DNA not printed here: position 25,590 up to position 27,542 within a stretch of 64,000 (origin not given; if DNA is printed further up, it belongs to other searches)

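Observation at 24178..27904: Extracytoplasmic two-protease module: PG-binding caspase-like protein, papain-like protease fused to DUF4384, and an OmpA-like anchor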

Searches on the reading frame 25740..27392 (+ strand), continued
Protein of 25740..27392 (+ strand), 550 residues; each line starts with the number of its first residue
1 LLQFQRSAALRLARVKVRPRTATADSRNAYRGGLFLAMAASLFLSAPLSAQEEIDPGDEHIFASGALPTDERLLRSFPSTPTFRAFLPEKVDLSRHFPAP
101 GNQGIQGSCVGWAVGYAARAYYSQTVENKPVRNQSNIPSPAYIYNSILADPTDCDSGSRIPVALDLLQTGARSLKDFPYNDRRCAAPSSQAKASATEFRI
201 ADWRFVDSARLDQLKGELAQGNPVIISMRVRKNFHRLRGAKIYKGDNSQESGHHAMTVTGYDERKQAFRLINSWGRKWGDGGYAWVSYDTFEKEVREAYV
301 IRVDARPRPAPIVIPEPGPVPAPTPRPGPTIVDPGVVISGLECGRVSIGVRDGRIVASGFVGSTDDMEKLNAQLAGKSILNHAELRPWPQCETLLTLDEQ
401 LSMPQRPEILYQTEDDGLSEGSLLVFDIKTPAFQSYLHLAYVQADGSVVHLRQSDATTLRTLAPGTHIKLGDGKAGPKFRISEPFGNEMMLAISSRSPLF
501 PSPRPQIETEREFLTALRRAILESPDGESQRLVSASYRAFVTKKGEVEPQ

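Call 65: search_protein_families(library=pfam, proteins=[L008:8468-12694:+, L009:9156-11672:+, L033:2947-6882:+, L035:9393-12284:+, L035:12268-15324:+, L003:9116-11824:+, L022:3515-6871:+, L013:8656-10887:+, L010:2363-3664:+, L027:547-1155:+], max_evalue=0.001)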
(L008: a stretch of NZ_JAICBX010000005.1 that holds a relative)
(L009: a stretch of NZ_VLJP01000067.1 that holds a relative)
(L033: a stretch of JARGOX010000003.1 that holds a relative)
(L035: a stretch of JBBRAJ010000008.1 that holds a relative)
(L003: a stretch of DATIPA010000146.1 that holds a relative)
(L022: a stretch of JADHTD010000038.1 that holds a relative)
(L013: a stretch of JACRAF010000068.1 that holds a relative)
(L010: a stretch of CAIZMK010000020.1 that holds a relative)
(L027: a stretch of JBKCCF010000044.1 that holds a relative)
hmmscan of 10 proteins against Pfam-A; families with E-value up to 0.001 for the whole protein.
L008:8468-12694:+ (1408 aa): 21 families
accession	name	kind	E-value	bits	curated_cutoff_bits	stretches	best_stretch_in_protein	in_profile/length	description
PF25174.1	Beta-prop_THOC3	-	1.5e-21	77.1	305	2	113-235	5-125/272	THOC3 beta-propeller domain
PF24814.1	WD40_Prp19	-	3.8e-20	72.5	320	2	109-237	134-257/281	Prp19 WD40 domain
PF25173.1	Beta-prop_WDR3_1st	-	8.7e-18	65.1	154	1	112-241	31-156/184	WDR3 first beta-propeller domain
PF23414.1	Beta-prop_EML_2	-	5.5e-15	55.9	90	1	112-237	41-163/266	Echinoderm microtubule-associated protein second beta-propeller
PF00656.27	Peptidase_C14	-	5.7e-14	52.8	21.4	1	1163-1388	6-221/233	Caspase domain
PF24817.1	WD40_WDHD1_1st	-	5.5e-13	49.2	109.9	1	921-979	115-171/291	WDHD1 first WD40 domain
PF24807.1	WD40_CDC20-Fz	-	5.9e-13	49.2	200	0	924-977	168-221/292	CDC20/Fizzy WD40 domain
PF08239.17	SH3_3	-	7.6e-12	45.7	27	1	37-87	3-54/54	Bacterial SH3 domain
PF00400.38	WD40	-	2.1e-11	44.3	27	0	929-964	7-39/39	WD domain, G-beta repeat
PF23393.2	Beta-prop_WDR90_POC16_2nd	-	5.7e-11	42.6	60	0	114-184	40-108/291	WDR90/POC16, second beta-propeller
PF12894.13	ANAPC4_WD40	-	2e-10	41.2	22.9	0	124-192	9-76/91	Anaphase-promoting complex subunit 4 WD40 domain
PF24805.1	EIF3I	-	5.7e-10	39.3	200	0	113-189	13-87/324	EIF3I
PF24796.1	WDR55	-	6.6e-10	38.9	200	1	108-235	5-132/296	WDR55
PF25175.1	Beta-prop_WDR5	-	2.5e-09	37.3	250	1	114-237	140-263/296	WDR5 beta-propeller domain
PF25172.1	Beta-prop_WDR3_2nd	-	3.7e-09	36.7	140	0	114-186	42-112/293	WDR3 second beta-propeller domain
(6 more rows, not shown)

L009:9156-11672:+ (839 aa): 0 families

L033:2947-6882:+ (1311 aa): 3 families
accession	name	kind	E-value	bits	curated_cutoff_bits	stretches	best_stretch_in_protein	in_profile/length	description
PF00656.27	Peptidase_C14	-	1.6e-12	48.1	21.4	1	997-1226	8-226/233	Caspase domain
PF08239.17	SH3_3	-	4.8e-12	46.3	27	1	59-111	2-53/54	Bacterial SH3 domain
PF06347.19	SH3_4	-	0.00058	20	24.1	0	58-95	3-40/56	Bacterial SH3 domain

L035:9393-12284:+ (963 aa): 17 families
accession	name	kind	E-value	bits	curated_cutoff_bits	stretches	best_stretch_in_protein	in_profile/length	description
PF25174.1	Beta-prop_THOC3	-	2.3e-22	79.8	305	2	39-205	44-198/272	THOC3 beta-propeller domain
PF00400.38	WD40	-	1.2e-21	76.6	27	1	39-69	9-39/39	WD domain, G-beta repeat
PF23414.1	Beta-prop_EML_2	-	2e-16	60.6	90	1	48-208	5-153/266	Echinoderm microtubule-associated protein second beta-propeller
PF24817.1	WD40_WDHD1_1st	-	5.6e-16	59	109.9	1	39-172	126-257/291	WDHD1 first WD40 domain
PF24814.1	WD40_Prp19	-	2.1e-15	57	320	1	39-241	89-278/281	Prp19 WD40 domain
PF00656.27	Peptidase_C14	-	5e-14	53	21.4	1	720-918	4-197/233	Caspase domain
PF25173.1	Beta-prop_WDR3_1st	-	5.2e-14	52.8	154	1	40-106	112-173/184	WDR3 first beta-propeller domain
PF25168.1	Beta-prop_WDR36-Utp21_2nd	-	4.8e-11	43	84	1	39-212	155-314/335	WDR36/Utp21 second beta-propeller domain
PF25175.1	Beta-prop_WDR5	-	1.4e-09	38.1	250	1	41-80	52-91/296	WDR5 beta-propeller domain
PF25391.1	WD40_Gbeta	-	4.1e-08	33.1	150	1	54-201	155-292/340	G protein beta WD-40 repeat protein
PF12894.13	ANAPC4_WD40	-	1.3e-07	32.2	22.9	0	140-173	41-74/91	Anaphase-promoting complex subunit 4 WD40 domain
PF24807.1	WD40_CDC20-Fz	-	1.8e-07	31.2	200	0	115-289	28-198/292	CDC20/Fizzy WD40 domain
PF23393.2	Beta-prop_WDR90_POC16_2nd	-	8.6e-07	28.9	60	0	142-244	41-149/291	WDR90/POC16, second beta-propeller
PF24796.1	WDR55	-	2.3e-06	27.3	200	1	38-208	50-209/296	WDR55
PF25172.1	Beta-prop_WDR3_2nd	-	1.6e-05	24.8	140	0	40-71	79-110/293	WDR3 second beta-propeller domain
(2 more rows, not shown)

L035:12268-15324:+ (1018 aa): 22 families
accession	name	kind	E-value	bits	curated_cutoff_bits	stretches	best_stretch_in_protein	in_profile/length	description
PF00400.38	WD40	-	2.7e-28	97.6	27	1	88-118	9-39/39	WD domain, G-beta repeat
PF25174.1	Beta-prop_THOC3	-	3.7e-27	95.4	305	3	236-339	55-149/272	THOC3 beta-propeller domain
PF23414.1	Beta-prop_EML_2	-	1.7e-20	73.9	90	2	97-209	5-103/266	Echinoderm microtubule-associated protein second beta-propeller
PF24814.1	WD40_Prp19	-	8.3e-18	64.8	320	1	88-215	89-205/281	Prp19 WD40 domain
PF25168.1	Beta-prop_WDR36-Utp21_2nd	-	2.5e-17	63.7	84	1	88-154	238-298/335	WDR36/Utp21 second beta-propeller domain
PF25173.1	Beta-prop_WDR3_1st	-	4.7e-17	62.7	154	1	135-297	27-179/184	WDR3 first beta-propeller domain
PF24817.1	WD40_WDHD1_1st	-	3.1e-16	59.9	109.9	2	88-206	126-242/291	WDHD1 first WD40 domain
PF00656.27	Peptidase_C14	-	4.4e-14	53.2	21.4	1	773-971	4-197/233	Caspase domain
PF25175.1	Beta-prop_WDR5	-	6.3e-14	52.4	250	1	168-294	76-200/296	WDR5 beta-propeller domain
PF12894.13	ANAPC4_WD40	-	2.4e-10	40.9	22.9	0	183-222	35-73/91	Anaphase-promoting complex subunit 4 WD40 domain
PF24782.2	WD40_MABP1-WDR62_2nd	-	8.8e-10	38.5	290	1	96-208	231-333/341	MABP1/WDR62 second WD40 domain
PF24807.1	WD40_CDC20-Fz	-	5.7e-09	36.1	200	1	167-307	30-168/292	CDC20/Fizzy WD40 domain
PF24796.1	WDR55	-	9.4e-08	31.9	200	0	88-127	51-90/296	WDR55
PF25172.1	Beta-prop_WDR3_2nd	-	9.5e-07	28.8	140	0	165-297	19-157/293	WDR3 second beta-propeller domain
PF07676.18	PD40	-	2e-06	28.1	20.9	0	277-289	12-24/38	WD40-like Beta Propeller Repeat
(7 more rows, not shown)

L003:9116-11824:+ (902 aa): 16 families
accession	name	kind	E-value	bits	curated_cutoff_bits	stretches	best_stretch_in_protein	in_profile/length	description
PF13424.12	TPR_12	-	2.9e-132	431.5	30.1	7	164-239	2-77/77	Tetratricopeptide repeat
PF13374.12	TPR_10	-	2.6e-102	332.7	27.5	7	166-205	3-42/42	Tetratricopeptide repeat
PF24885.1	TPR_NPHP3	-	4.7e-71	239.4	100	4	147-239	123-215/239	Nephrocystin-3 TPR domain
PF12770.12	CHAT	-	2.9e-59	201.3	24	1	569-896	3-289/289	CHAT domain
PF13176.12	TPR_7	-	3.7e-38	126.8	27.9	3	210-239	2-31/36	Tetratricopeptide repeat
PF00515.34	TPR_1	-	1.7e-31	107.1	27.8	1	167-196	3-32/34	Tetratricopeptide repeat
PF07719.23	TPR_2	-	3.5e-27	92.7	27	2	167-196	3-32/34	Tetratricopeptide repeat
PF17874.7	TPR_MalT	-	4.9e-21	75.8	45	3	168-317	43-187/336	MalT-like TPR region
PF13432.12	TPR_16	-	1.1e-20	74.1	32.7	3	49-112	7-62/65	Tetratricopeptide repeat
PF14559.12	TPR_19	-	6.3e-20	71.7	25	3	49-126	1-65/68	Tetratricopeptide repeat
PF07721.20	TPR_4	-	1.5e-18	65.8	27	0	168-188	4-24/26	Tetratricopeptide repeat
PF13431.12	TPR_17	-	9e-18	63.4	24.4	0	161-185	9-33/34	Tetratricopeptide repeat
PF13181.12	TPR_8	-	1.5e-17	62.6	25.7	0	166-197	2-33/34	Tetratricopeptide repeat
PF13428.12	TPR_14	-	6.2e-15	54.7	23.5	0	83-113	3-33/44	Tetratricopeptide repeat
PF12895.13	ANAPC3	-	4.1e-07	30.6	27.2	0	52-112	2-53/82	Anaphase-promoting complex, cyclosome, subunit 3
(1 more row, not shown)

L022:3515-6871:+ (1118 aa): 6 families
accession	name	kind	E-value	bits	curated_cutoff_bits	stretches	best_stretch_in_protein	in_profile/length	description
PF12770.12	CHAT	-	2.6e-53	181.8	24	1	766-1110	5-289/289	CHAT domain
PF13424.12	TPR_12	-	7.8e-23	80.9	30.1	2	465-529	10-74/77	Tetratricopeptide repeat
PF07719.23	TPR_2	-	3.1e-07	30.5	27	0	422-443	6-27/34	Tetratricopeptide repeat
PF13374.12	TPR_10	-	4.2e-07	30.2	27.5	0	499-527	1-29/42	Tetratricopeptide repeat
PF13428.12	TPR_14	-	9.6e-05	23.2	23.5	0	459-484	2-27/44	Tetratricopeptide repeat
PF07721.20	TPR_4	-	0.0001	23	27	0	182-202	3-23/26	Tetratricopeptide repeat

L013:8656-10887:+ (743 aa): 2 families
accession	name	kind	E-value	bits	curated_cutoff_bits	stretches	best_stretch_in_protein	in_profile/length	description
PF00999.27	Na_H_Exchanger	-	4.4e-53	180.9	26.2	1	16-397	2-372/375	Sodium/hydrogen exchanger, transmembrane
PF02254.24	TrkA_N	-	1.5e-26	93.4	23.8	1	456-569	2-115/116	TrkA-N domain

L010:2363-3664:+ (433 aa): 1 family
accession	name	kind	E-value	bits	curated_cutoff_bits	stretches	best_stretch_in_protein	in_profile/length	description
PF14362.11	DUF4407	-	1.2e-52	179.6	31.3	1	42-351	2-296/297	Domain of unknown function (DUF4407)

L027:547-1155:+ (202 aa): 1 family
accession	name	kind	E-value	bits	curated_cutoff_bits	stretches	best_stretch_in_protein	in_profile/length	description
PF03783.19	CsgG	-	7.3e-09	35.7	20.8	1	45-157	30-144/210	Curli production assembly/transport component CsgG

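Call 71: search_protein_families(library=padloc, alignment_id=A5, max_evalue=0.00001)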
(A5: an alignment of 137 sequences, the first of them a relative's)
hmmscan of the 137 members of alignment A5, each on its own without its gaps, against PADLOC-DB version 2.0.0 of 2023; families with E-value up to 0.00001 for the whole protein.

A. member 1, L001:2-901:+ (299 aa): 0 families

B. families by the number of members that match (of 137 scanned): 123 families (the first 25 are shown)
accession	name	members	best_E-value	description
PDLC04135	mad3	2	3.3e-37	mads_3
PDLC04140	mad8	2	1.5e-12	mads_8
PDLC03928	PsyrT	2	8.2e-07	-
PDLC03105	Specificity_I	1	5e-79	Type I specificity subunit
PDLC03072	Specificity_I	1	2.5e-77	Type I specificity subunit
PDLC03073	Specificity_I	1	7.1e-64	Type I specificity subunit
PDLC03083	Specificity_I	1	4.2e-61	Type I specificity subunit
PDLC00348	PtuB1|PtuB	1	5.5e-58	Unknown function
PDLC03783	Drt8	1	5e-57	DRT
PDLC03090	Specificity_I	1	1.1e-54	Type I specificity subunit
PDLC03162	Specificity_I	1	7.2e-50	Type I specificity subunit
PDLC03188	Specificity_I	1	3.1e-47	Type I specificity subunit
PDLC03142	Specificity_I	1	2e-39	Type I specificity subunit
PDLC03191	Specificity_I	1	1.3e-36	Type I specificity subunit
PDLC03048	REase_I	1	1.5e-34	Type I restriction enzyme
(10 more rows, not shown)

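Call 72: search_solved_structures(query=window:25782-27392:+, max_evalue=0.001, show_alignments=2)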
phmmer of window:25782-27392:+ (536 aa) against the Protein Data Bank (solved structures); distinct sequences matched with E-value up to 0.001: 41.
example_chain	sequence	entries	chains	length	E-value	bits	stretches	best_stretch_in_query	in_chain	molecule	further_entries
3ois_A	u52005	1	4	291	4.6e-15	58.5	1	59-277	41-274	Cysteine protease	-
5jt8_A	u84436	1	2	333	5.6e-08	35.2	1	87-273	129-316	Blo t 1 allergen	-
5vpk_A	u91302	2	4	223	1.3e-07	33.9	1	140-272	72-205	Der f 1 variant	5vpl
5vcn_A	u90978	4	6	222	3.8e-07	32.4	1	140-274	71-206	PEPTIDASE 1 | Der p 1 allergen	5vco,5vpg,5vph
2as8_A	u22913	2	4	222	5.5e-07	31.9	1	143-274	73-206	Major mite fecal allergen Der p 1 | Der p 1 allergen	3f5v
1xkg_A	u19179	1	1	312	1.1e-06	30.8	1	143-274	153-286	Major mite fecal allergen Der p 1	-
8v57_A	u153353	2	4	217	1.8e-06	30.1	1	87-273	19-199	Cathepsin K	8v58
6bki_A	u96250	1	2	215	2.1e-06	29.9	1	87-273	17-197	Cathepsin K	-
5t6u_A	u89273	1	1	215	2.2e-06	29.9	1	87-273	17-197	Cathepsin K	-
1cqd_A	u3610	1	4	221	3.2e-06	29.4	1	140-271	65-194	PROTEIN (PROTEASE II)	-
2bdz_A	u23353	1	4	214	1.6e-05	27.1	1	139-272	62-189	Mexicain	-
6zq3_A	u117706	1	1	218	1.9e-05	26.8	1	192-274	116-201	Silicatein alpha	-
2vhs_A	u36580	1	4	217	6e-05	25.2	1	188-275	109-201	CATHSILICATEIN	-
8r76_A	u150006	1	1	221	0.00011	24.3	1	87-273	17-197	Ficin 1b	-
8r78_A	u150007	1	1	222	0.00016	23.7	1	152-271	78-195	Ficin 3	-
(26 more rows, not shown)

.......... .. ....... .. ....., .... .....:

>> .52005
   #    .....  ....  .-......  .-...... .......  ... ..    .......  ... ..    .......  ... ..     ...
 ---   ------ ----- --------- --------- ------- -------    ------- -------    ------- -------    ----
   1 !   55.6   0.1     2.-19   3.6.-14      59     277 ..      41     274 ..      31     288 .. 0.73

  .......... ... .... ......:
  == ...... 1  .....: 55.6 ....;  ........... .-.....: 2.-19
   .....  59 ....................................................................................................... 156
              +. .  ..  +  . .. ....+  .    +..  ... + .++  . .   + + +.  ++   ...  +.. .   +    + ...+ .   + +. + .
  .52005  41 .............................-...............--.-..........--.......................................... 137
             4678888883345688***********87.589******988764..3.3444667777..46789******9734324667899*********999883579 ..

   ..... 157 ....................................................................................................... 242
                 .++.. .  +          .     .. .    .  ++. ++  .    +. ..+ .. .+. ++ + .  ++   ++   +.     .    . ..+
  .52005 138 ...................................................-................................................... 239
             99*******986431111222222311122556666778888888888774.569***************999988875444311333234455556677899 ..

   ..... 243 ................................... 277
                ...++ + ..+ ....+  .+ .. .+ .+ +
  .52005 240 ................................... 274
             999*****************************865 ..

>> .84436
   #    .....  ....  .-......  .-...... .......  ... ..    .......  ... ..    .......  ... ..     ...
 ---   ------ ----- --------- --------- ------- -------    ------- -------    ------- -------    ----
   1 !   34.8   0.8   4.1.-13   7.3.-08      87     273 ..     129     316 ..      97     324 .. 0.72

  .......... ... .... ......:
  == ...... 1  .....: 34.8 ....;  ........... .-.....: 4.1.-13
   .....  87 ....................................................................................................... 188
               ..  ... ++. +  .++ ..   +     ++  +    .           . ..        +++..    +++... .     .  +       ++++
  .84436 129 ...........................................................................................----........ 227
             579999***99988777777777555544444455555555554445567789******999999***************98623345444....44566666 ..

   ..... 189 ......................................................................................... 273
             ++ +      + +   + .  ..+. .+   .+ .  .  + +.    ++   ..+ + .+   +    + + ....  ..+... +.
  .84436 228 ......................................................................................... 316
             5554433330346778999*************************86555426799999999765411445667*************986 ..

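Call 74: search_dna_similar(query=window:25782-27392:+, collection=plasmids, mode=protein, max_evalue=1e-20, max_rows=25)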
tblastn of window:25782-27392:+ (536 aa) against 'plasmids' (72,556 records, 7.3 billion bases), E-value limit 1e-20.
Records with a match: 12; places in all: 12; records where one place covers at least 80% of the query: 0.
Best place of each record, by identity: <60% 12.
By first word of the organism name: Clostridium 7; Leptospira 2; Persicobacter 2; Ralstonia 1.
By predicted mobility (MOB-suite, as given by PLSDB): non-mobilizable 12.
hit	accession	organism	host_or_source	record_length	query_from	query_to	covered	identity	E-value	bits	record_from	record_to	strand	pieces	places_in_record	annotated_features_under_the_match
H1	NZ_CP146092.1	Ralstonia sp. RRA.1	-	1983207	49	437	73%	29.6%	9e-37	153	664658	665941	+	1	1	none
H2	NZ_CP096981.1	Clostridium felsineum DSM 794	whole organism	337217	52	288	44%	35.9%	1e-35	149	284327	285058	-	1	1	C1 family peptidase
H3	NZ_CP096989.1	Clostridium felsineum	whole organism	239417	52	288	44%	34.7%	6e-34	144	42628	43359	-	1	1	C1 family peptidase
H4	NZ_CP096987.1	Clostridium felsineum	whole organism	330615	52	288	44%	34.7%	6e-34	144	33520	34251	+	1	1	C1 family peptidase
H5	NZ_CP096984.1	Clostridium felsineum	whole organism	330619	52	288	44%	34.7%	6e-34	144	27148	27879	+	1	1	C1 family peptidase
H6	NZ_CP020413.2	Leptospira interrogans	Homo sapiens,human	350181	73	287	40%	36.7%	1e-33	144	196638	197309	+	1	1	C1 family peptidase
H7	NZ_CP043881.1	Leptospira interrogans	Homo sapiens,cell culture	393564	73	287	40%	36.7%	1e-33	144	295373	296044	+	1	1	C1 family peptidase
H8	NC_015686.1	Clostridium acetobutylicum DSM 1731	-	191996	73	288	40%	35.3%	2e-33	143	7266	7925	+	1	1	C1 family peptidase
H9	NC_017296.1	Clostridium acetobutylicum EA 2018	-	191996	73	288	40%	35.3%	2e-33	143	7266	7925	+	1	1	C1 family peptidase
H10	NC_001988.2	Clostridium acetobutylicum ATCC 824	-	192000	73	288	40%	35.3%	2e-33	143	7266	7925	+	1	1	C1 family peptidase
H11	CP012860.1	Persicobacter sp. JZB09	cell culture,soil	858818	64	287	42%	32.6%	2e-23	112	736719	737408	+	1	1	record has no annotation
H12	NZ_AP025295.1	Persicobacter psychrovividus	-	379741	73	287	40%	33.6%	5e-26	120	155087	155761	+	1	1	C1 family peptidase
